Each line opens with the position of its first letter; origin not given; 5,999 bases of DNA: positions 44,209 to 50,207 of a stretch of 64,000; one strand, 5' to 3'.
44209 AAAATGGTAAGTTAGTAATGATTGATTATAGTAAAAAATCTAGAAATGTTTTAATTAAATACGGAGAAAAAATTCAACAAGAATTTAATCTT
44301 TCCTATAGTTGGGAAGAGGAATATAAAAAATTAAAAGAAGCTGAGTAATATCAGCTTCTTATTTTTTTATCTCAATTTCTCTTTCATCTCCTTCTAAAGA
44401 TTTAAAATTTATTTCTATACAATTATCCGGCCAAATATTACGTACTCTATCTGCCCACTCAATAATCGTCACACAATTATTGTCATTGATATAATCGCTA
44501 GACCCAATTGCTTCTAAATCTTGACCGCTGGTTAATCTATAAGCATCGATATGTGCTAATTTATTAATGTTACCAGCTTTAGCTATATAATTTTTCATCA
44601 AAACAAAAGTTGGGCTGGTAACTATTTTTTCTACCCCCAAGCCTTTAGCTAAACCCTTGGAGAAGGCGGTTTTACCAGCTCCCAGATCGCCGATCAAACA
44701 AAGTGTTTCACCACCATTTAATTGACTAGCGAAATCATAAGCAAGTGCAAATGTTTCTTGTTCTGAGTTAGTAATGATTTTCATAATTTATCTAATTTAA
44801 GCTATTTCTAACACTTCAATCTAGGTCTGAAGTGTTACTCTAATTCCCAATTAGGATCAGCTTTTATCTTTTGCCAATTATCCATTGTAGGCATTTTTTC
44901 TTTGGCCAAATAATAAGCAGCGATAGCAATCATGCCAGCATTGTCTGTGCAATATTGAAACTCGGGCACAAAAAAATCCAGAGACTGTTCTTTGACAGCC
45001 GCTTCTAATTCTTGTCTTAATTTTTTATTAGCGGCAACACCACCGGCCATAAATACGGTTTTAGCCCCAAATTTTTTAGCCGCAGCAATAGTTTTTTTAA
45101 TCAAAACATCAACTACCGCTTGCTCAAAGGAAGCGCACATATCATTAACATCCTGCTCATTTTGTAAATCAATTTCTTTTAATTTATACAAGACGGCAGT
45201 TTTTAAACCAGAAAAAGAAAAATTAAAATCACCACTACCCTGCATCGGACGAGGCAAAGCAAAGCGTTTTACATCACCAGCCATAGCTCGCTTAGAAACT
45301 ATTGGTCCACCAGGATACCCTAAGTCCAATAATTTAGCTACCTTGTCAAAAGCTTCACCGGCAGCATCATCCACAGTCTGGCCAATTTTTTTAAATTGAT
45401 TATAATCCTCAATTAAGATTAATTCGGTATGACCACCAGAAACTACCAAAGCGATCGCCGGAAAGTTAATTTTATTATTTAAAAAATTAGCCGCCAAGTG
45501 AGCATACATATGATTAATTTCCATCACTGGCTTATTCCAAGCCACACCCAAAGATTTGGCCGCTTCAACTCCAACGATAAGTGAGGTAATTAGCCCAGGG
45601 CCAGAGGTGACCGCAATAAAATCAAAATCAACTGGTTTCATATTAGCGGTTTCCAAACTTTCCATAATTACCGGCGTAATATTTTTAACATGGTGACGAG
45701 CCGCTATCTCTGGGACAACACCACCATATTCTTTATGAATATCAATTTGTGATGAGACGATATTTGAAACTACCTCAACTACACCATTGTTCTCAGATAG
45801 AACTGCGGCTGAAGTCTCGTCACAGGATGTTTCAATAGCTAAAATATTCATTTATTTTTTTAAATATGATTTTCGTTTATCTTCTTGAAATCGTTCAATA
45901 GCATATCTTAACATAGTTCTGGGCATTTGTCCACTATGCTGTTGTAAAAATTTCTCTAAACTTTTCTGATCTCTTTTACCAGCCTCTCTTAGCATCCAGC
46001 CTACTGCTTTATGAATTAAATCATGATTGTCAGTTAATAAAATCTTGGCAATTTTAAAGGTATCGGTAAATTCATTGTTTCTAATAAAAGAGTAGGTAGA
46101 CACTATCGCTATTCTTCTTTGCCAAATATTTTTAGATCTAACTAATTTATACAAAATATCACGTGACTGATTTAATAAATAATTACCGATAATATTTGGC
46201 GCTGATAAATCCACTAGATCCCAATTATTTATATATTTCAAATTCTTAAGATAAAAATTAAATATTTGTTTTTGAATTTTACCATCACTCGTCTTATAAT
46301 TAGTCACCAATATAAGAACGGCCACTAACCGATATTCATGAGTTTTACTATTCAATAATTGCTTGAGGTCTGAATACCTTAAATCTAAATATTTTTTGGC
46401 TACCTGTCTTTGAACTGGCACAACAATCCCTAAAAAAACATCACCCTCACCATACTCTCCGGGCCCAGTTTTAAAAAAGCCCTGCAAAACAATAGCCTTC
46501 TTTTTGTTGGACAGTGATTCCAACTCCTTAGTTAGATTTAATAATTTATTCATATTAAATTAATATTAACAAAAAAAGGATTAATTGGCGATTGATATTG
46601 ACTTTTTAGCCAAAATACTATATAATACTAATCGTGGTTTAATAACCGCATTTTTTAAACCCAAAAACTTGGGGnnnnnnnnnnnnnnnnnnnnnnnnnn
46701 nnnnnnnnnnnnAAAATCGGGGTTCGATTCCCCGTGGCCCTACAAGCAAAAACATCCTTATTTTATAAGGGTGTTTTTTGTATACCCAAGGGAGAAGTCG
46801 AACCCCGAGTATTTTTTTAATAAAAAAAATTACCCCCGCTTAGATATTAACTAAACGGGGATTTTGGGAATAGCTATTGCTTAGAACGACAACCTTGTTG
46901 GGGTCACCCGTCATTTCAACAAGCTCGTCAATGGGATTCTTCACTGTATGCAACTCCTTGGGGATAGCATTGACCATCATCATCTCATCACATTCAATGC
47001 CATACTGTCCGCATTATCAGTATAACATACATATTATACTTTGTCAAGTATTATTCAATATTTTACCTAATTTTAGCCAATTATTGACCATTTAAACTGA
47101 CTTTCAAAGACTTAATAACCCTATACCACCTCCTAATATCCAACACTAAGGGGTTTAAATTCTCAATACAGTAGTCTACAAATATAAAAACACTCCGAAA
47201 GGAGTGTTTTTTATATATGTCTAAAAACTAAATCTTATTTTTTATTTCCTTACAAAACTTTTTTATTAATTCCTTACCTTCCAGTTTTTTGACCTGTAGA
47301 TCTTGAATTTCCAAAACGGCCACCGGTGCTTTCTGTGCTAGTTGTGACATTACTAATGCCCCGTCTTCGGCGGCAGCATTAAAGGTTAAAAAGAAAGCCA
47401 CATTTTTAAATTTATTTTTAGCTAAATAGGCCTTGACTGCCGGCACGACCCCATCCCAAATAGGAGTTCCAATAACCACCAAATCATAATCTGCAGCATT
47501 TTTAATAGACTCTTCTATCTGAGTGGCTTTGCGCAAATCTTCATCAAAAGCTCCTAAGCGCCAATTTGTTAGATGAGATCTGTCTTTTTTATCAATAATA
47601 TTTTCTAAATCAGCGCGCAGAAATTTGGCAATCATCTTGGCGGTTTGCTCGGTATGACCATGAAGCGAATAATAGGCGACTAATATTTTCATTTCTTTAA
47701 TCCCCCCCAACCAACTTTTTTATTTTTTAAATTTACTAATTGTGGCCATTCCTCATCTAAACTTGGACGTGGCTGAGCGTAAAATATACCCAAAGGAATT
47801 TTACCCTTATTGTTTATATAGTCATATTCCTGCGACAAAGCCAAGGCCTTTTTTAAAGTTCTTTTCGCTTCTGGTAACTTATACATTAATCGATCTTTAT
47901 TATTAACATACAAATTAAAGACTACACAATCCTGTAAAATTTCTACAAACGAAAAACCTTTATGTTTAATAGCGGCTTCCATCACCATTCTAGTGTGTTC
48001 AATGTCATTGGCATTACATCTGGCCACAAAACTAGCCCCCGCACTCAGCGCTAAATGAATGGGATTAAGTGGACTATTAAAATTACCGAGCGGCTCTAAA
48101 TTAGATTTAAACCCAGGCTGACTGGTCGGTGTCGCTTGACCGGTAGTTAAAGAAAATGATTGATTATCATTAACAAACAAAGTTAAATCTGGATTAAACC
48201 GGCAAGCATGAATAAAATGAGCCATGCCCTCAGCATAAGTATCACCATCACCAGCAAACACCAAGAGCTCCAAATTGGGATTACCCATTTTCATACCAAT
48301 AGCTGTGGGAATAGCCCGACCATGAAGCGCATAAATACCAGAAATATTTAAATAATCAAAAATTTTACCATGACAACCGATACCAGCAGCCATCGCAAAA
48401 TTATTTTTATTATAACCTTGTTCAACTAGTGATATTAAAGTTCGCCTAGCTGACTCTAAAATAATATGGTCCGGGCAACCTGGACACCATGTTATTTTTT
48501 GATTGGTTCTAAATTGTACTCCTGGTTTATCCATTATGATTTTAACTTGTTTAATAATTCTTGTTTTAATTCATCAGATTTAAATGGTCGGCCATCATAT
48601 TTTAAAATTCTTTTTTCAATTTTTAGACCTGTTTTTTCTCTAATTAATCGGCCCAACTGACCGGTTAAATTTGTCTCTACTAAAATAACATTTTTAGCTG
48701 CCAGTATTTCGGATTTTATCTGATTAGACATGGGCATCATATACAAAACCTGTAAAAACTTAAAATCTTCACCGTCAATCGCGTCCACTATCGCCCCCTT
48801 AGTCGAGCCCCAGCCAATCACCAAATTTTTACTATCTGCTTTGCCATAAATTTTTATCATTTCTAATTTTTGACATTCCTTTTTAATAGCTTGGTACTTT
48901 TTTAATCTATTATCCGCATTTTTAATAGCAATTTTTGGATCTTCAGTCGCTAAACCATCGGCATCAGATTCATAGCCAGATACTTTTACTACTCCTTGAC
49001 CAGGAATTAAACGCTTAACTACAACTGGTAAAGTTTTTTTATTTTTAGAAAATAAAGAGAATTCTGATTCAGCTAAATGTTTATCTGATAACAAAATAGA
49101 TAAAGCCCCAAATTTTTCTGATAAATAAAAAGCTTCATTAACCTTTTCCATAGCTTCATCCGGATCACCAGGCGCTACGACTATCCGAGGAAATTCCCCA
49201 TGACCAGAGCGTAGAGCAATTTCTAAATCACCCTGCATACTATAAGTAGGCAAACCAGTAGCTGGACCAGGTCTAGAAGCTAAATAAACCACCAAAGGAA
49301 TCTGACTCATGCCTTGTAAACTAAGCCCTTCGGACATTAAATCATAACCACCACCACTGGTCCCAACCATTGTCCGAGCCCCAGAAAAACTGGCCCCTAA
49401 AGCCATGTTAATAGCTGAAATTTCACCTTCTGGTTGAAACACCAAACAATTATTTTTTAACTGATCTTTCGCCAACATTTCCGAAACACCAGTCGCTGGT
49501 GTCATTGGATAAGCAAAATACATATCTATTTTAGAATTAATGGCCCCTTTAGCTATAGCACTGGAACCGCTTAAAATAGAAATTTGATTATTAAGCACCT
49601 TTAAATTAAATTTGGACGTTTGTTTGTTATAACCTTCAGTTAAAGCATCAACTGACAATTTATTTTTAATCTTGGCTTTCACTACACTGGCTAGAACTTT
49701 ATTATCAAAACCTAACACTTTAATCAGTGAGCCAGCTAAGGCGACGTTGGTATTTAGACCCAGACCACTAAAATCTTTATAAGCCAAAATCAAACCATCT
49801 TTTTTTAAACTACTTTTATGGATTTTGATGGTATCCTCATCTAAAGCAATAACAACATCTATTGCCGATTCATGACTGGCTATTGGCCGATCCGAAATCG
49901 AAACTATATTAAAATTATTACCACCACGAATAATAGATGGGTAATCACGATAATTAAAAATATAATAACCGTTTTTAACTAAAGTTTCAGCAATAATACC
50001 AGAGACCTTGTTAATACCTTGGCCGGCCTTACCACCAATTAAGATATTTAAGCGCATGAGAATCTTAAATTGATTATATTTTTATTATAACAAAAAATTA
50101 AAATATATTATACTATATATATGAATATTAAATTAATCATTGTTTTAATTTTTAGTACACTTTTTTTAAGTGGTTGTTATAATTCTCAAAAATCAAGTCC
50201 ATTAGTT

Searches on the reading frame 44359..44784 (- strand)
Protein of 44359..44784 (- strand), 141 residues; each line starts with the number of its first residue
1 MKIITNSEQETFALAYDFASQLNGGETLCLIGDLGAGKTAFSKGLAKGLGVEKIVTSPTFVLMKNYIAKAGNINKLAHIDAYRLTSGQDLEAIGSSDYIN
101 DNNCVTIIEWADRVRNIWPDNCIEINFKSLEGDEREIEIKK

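Call 57: search_protein_families(library=pfam, proteins=[window:44359-44784:-], max_evalue=0.0001)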
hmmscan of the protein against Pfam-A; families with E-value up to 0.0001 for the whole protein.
window:44359-44784:- (141 aa): 1 family
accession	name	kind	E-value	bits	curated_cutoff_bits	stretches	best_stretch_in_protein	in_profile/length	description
PF02367.23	TsaE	-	7.5e-37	126.6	26.6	1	6-136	2-127/128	Threonylcarbamoyl adenosine biosynthesis protein TsaE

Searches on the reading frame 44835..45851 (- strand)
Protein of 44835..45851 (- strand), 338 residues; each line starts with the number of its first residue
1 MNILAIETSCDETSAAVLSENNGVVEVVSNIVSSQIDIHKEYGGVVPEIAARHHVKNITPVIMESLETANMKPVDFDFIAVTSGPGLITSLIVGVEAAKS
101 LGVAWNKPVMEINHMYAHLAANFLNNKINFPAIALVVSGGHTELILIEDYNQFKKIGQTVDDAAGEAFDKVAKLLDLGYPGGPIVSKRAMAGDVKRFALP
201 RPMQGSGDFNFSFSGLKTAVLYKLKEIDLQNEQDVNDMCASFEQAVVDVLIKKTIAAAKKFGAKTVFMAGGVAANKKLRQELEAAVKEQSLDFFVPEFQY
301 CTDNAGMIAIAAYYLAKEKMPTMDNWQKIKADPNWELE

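Call 57: search_protein_families(library=pfam, proteins=[window:44835-45851:-], max_evalue=0.0001)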
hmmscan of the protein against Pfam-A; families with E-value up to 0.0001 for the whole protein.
window:44835-45851:- (338 aa): 2 families
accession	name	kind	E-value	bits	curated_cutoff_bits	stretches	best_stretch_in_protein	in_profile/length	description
PF00814.31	TsaD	-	9.4e-97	324.3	24.8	1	26-309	1-263/264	tRNA N6-adenosine threonylcarbamoyltransferase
PF22521.2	HypF_C_2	-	3.3e-09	37.3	27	1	227-305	158-235/241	Carbamoyltransferase, Kae1-like Domain, second subdomain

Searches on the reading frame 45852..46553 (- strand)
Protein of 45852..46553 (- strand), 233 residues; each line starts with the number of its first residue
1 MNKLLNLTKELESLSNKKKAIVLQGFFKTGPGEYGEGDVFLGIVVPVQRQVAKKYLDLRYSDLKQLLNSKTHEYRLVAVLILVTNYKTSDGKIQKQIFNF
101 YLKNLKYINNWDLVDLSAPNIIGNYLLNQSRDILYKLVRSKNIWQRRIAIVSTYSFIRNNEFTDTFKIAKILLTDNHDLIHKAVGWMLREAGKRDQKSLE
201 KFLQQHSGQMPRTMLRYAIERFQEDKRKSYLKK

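Call 57: search_protein_families(library=pfam, proteins=[window:45852-46553:-], max_evalue=0.0001)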
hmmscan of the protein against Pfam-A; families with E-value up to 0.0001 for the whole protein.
window:45852-46553:- (233 aa): 1 family
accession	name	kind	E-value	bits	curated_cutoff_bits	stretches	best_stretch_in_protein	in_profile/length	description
PF08713.17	DNA_alkylation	-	7.1e-66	222.4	21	1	8-222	2-213/213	DNA alkylation repair enzyme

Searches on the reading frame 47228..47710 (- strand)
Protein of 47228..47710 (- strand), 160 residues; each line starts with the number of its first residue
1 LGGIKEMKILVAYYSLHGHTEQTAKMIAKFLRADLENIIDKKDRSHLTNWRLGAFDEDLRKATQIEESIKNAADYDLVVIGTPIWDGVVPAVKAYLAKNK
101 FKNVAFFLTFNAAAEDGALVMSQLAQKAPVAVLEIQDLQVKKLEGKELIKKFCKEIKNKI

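Call 57: search_protein_families(library=pfam, proteins=[window:47228-47710:-], max_evalue=0.0001)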
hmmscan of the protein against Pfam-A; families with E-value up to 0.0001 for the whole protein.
window:47228-47710:- (160 aa): 2 families
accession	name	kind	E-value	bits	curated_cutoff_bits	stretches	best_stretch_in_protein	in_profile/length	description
PF12682.12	Flavodoxin_4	-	6.2e-10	39.2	24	1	8-107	1-109/155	Flavodoxin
PF12724.12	Flavodoxin_5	-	3.8e-07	31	27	0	63-124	32-100/145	Flavodoxin domain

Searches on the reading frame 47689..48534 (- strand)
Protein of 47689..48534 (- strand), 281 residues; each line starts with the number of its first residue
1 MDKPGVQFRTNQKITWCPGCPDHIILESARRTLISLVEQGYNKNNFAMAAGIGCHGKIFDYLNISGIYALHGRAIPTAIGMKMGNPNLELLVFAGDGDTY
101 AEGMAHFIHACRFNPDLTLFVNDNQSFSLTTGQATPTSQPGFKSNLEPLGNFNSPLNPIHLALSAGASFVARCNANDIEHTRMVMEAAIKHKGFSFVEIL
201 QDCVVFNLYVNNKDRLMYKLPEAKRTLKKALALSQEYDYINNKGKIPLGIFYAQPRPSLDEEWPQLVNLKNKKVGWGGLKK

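Call 57: search_protein_families(library=pfam, proteins=[window:47689-48534:-], max_evalue=0.0001)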
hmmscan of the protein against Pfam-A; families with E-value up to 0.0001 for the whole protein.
window:47689-48534:- (281 aa): 1 family
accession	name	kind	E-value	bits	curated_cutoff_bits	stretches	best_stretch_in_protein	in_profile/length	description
PF02775.26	TPP_enzyme_C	-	9.4e-26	90.9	21.9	1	52-199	2-151/151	Thiamine pyrophosphate enzyme, C-terminal TPP binding domain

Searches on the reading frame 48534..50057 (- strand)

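Call 57: search_protein_families(library=pfam, proteins=[window:48534-50057:-], max_evalue=0.0001)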
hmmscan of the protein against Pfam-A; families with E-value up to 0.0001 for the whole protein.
window:48534-50057:- (507 aa): 2 families
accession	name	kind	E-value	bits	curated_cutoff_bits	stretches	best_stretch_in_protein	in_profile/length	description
PF01855.24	POR_N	-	8.6e-39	134.1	27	1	171-330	2-159/231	Pyruvate flavodoxin/ferredoxin oxidoreductase, thiamine diP-bdg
PF01558.24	POR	-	1.2e-16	61.8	27.4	1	11-94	1-86/173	Pyruvate ferredoxin/flavodoxin oxidoreductase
